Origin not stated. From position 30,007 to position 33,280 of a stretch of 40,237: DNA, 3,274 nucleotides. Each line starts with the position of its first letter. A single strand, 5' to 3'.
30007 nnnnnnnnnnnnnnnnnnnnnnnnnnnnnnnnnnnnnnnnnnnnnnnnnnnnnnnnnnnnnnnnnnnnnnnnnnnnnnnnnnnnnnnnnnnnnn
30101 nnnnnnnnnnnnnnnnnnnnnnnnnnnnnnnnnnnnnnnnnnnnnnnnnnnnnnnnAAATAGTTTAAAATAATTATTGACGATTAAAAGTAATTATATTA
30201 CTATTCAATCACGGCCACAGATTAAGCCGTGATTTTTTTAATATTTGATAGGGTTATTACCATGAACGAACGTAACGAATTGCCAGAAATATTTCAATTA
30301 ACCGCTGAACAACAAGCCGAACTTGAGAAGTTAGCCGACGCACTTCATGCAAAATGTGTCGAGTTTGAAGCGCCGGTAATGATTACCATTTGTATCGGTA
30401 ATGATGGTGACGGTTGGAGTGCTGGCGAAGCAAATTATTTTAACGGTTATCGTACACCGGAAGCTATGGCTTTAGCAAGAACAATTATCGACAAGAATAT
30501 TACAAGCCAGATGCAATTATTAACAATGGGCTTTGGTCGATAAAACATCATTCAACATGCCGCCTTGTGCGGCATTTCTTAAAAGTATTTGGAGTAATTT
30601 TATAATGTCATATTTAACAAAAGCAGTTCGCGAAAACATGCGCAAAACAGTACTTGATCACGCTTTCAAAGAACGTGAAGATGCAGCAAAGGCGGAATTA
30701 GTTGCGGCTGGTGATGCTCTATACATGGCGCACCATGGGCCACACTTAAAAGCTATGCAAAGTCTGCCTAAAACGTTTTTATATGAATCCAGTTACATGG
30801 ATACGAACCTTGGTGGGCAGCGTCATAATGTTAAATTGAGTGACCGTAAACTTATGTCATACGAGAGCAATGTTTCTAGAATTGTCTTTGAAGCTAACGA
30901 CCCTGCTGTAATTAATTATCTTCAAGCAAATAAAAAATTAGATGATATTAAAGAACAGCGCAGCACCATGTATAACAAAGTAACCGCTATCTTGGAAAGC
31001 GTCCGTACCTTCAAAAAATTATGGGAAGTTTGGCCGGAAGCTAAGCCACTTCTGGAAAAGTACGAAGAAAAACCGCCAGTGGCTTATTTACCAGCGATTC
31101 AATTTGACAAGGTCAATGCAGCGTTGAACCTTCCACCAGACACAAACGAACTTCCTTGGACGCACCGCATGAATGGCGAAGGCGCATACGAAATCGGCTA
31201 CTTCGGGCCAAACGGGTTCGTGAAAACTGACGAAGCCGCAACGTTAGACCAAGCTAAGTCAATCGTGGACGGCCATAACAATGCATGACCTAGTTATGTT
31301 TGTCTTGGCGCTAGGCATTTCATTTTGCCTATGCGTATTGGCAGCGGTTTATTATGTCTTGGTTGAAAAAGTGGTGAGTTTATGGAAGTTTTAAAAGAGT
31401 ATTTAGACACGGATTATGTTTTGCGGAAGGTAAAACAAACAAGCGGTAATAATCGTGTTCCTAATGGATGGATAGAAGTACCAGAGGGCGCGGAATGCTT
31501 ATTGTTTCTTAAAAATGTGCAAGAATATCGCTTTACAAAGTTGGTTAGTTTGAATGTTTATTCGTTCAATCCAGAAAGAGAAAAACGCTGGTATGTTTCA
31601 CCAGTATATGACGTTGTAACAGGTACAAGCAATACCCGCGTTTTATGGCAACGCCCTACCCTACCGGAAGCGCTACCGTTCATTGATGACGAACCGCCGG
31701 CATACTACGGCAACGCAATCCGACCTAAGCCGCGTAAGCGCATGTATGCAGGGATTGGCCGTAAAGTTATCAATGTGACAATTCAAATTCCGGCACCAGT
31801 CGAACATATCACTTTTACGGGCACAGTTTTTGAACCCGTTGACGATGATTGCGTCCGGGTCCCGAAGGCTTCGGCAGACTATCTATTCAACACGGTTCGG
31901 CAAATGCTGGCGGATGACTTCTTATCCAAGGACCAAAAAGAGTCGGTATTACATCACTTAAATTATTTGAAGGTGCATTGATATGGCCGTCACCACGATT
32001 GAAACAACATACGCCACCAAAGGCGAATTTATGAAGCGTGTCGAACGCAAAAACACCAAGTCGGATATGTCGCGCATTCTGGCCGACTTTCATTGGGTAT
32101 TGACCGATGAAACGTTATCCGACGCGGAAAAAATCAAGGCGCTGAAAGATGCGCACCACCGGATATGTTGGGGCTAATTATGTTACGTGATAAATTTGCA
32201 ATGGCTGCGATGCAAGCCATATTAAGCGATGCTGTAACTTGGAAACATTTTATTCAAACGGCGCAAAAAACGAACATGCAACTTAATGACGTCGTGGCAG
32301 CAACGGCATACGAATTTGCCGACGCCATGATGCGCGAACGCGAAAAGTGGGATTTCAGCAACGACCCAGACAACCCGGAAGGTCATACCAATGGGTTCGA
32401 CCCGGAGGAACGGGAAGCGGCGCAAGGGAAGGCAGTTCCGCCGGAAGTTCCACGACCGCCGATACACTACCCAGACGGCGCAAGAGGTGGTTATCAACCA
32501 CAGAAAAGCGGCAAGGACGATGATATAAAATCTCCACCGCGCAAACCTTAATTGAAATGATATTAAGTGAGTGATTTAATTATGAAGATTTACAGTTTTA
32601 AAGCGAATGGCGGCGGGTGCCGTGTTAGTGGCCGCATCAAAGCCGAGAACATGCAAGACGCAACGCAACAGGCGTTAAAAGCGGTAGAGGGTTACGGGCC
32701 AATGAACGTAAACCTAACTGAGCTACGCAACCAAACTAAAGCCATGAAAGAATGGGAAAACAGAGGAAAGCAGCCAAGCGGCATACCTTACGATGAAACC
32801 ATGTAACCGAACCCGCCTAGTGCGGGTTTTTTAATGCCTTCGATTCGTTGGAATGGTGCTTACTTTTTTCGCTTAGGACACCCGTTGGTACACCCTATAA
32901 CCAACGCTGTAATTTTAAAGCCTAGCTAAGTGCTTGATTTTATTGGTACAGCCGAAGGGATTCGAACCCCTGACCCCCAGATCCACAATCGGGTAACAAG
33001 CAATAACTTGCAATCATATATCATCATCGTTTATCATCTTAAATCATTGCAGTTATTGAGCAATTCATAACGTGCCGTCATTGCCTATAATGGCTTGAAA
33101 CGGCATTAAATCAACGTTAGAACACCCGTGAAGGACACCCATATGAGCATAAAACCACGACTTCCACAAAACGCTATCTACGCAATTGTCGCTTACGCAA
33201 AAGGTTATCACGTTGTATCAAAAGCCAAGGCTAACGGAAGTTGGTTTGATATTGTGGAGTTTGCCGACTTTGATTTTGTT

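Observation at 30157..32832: Terminator-bracketed accessory island of seven orphan ORFs between tail gene D and attP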

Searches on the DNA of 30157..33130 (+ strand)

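Call 7: search_dna_similar(query=window:30157-32832:+, collection=phages, mode=near, max_rows=30)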
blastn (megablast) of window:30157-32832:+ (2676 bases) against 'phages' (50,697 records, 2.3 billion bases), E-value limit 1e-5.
No match.

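Call 97: search_rna_families(source=window, start=32800, end=33130, threshold=evalue, max_evalue=1, show_alignments=2)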
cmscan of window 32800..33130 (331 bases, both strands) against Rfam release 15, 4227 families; matches with E-value up to 1: 3.
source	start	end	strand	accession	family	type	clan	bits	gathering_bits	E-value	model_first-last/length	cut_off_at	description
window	32800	32835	+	RF00513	Trp_leader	Cis-reg; leader;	-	24.3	41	0.0074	63-100/100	5'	Tryptophan operon leader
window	32800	32832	+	RF01394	isrK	Gene; sRNA;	-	18.2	50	0.083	44-77/77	5'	isrK Hfq binding RNA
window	32944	32992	-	RF00023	tmRNA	Gene;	CL00001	16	47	0.00011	1-374/374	no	transfer-messenger RNA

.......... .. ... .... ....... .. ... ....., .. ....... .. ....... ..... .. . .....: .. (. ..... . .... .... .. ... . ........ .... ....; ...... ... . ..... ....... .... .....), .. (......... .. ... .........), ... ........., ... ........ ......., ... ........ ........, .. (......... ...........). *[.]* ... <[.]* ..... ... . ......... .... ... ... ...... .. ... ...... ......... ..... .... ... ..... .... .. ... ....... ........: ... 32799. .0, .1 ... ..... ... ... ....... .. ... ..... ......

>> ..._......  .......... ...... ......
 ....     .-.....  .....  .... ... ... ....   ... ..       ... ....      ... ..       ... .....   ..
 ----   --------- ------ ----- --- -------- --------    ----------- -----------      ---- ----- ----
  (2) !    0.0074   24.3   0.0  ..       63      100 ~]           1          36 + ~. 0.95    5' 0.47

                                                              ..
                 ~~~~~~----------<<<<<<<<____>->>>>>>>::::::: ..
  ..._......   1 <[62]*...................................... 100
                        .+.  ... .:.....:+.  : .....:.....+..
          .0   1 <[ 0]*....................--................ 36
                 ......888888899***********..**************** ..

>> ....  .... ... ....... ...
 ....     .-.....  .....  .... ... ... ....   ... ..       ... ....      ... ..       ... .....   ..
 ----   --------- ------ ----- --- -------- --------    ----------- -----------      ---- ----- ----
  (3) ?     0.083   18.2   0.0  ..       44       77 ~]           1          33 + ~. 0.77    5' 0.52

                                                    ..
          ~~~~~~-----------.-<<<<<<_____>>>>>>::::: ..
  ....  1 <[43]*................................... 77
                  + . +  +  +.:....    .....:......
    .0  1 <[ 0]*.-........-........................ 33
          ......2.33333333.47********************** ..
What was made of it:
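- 32810..32832 (+): Intrinsic terminator T2, which closes the cassette. It aligns to the terminator part of Rfam Trp_leader (call 97).
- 32944..32992 (-): att core: a tRNA/tmRNA-like 3'-end fragment (T-arm, acceptor strand, CCA). Sub-threshold Rfam tmRNA match, E=1e-4 (call 97).
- Checked: The att fragment is tRNA/tmRNA-like, at 32944-32992 on the minus strand (call 97).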

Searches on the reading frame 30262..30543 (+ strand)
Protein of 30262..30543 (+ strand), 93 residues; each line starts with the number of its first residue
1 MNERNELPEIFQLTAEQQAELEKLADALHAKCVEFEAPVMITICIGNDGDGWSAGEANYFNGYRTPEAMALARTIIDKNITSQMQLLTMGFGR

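Call 10: search_protein_families(library=pfam, max_evalue=1, proteins=[window:30262-30543:+])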
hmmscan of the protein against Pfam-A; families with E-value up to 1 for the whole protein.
window:30262-30543:+ (93 aa): 1 family
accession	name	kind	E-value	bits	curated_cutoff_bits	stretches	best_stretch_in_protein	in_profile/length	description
PF13630.11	SdpI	-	0.11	13.1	28.2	1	57-70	4-17/71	SdpI/YfhL protein family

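Call 11: search_protein_families(library=phrogs, max_evalue=0.01, proteins=[window:30262-30543:+])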
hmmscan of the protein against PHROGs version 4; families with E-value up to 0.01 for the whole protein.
window:30262-30543:+ (93 aa): 0 families

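Call 12: search_protein_families(library=padloc, max_evalue=0.1, proteins=[window:30262-30543:+])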
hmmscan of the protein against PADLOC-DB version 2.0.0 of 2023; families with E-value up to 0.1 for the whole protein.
window:30262-30543:+ (93 aa): 0 families

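Call 28: search_dna_similar(query=window:30262-30543:+, collection=phages, mode=protein, max_evalue=0.01, max_rows=20)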
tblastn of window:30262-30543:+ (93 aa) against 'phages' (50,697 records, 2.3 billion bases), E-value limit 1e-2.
No match.

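Call 51: search_protein_families(library=ncbifam, max_evalue=0.1, proteins=[window:30262-30543:+])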
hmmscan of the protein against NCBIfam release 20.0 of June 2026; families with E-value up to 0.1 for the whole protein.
window:30262-30543:+ (93 aa): 0 families

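Call 70: search_protein_representatives(protein=window:30262-30543:+)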
Query: 93 residues. Proteins with E-value up to 0.001 (for the whole library): 6; up to 1e-10: 2; up to 1e-30: 0. The best 6 are listed.
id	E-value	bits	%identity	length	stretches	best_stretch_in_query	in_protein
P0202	2.3e-23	98.2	64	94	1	1-88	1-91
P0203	4.4e-19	84.4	48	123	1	4-88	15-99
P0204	1.1e-10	57.6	31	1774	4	15-73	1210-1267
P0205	4.3e-04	36.6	40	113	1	9-70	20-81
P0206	4.4e-04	36.6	30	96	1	9-85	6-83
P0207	6.1e-04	36.1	40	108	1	10-72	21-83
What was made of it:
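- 30262..30543 (+): o1 (Alexa_042, 93 aa). First gene of the cassette and a lineage-specific family of unknown function. Only 6 hits among 1.84 billion representative proteins (call 70).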

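Call 73: search_protein_families(library=pfam, max_evalue=0.01, proteins=[P0204, P0203, P0205, P0207])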
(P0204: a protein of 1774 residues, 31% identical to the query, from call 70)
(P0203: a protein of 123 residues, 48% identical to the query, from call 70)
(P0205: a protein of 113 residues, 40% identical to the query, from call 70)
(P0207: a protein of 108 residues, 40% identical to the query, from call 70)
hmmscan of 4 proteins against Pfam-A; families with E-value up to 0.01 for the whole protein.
P0204 (1774 aa): 3 families
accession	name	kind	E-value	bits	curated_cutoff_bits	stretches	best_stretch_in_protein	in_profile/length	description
PF05860.19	TPS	-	1.4e-40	140.3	33.5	1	40-293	4-250/252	TPS secretion domain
PF18657.6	YDG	-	8.9e-25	87.2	25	5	1425-1500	1-83/85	YDG domain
PF21175.2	RecR_C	-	0.00031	20.5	22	0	1295-1306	12-23/24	RecR, C-terminal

P0203 (123 aa): 1 family
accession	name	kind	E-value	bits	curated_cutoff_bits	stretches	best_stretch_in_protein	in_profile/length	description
PF10369.15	ALS_ss_C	-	0.0099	16.3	23.2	0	23-60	9-46/74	Small subunit of acetolactate synthase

P0205 (113 aa): 0 families

P0207 (108 aa): 0 families
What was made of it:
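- Tried and rejected: Not pursued and probably not meaningful (calls 70, 73).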

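Call 82: list_cluster_members(proteins=[window:30262-30543:+, window:31281-31394:+, window:31983-32177:+, window:32165-32551:+, window:32180-32551:+, window:32582-32806:+, window:32567-32806:+, window:33128-33601:+, window:33143-33601:+])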
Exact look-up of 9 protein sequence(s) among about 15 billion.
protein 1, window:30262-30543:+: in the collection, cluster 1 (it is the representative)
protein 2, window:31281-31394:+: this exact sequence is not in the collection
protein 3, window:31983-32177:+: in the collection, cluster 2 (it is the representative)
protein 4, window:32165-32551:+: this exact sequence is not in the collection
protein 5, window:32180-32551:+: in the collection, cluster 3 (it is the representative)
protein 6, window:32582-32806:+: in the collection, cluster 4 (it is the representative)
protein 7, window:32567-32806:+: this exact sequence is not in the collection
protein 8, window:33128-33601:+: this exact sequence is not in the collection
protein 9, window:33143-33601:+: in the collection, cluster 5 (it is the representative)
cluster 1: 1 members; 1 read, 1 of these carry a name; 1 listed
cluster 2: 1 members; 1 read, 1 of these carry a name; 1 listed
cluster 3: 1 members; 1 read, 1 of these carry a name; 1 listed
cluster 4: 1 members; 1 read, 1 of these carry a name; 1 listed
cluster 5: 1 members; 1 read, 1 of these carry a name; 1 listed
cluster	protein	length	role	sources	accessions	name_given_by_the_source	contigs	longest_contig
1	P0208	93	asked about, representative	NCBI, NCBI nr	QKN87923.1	hypothetical protein Alexa_042 [Acinetobacter phage vB_AbaP_Alexa]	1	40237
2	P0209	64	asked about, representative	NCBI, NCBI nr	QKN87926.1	hypothetical protein Alexa_045 [Acinetobacter phage vB_AbaP_Alexa]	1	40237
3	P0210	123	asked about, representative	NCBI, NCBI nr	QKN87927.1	hypothetical protein Alexa_046 [Acinetobacter phage vB_AbaP_Alexa]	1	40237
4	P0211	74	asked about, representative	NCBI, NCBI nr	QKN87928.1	hypothetical protein Alexa_047 [Acinetobacter phage vB_AbaP_Alexa]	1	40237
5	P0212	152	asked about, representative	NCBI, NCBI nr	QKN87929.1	hypothetical protein Alexa_048 [Acinetobacter phage vB_AbaP_Alexa]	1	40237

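Call 104: search_solved_structures(query=A4, max_evalue=1)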
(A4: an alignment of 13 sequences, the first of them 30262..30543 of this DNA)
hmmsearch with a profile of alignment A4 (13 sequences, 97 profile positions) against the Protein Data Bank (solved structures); distinct sequences matched with E-value up to 1: 2.
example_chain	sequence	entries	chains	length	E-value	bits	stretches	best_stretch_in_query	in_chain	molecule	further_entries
2gwg_A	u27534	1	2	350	0.54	13.5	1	30-73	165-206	4-oxalomesaconate hydratase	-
9fzy_F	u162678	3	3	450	0.59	13.4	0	25-56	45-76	Corrinoid iron-sulfur protein large subunit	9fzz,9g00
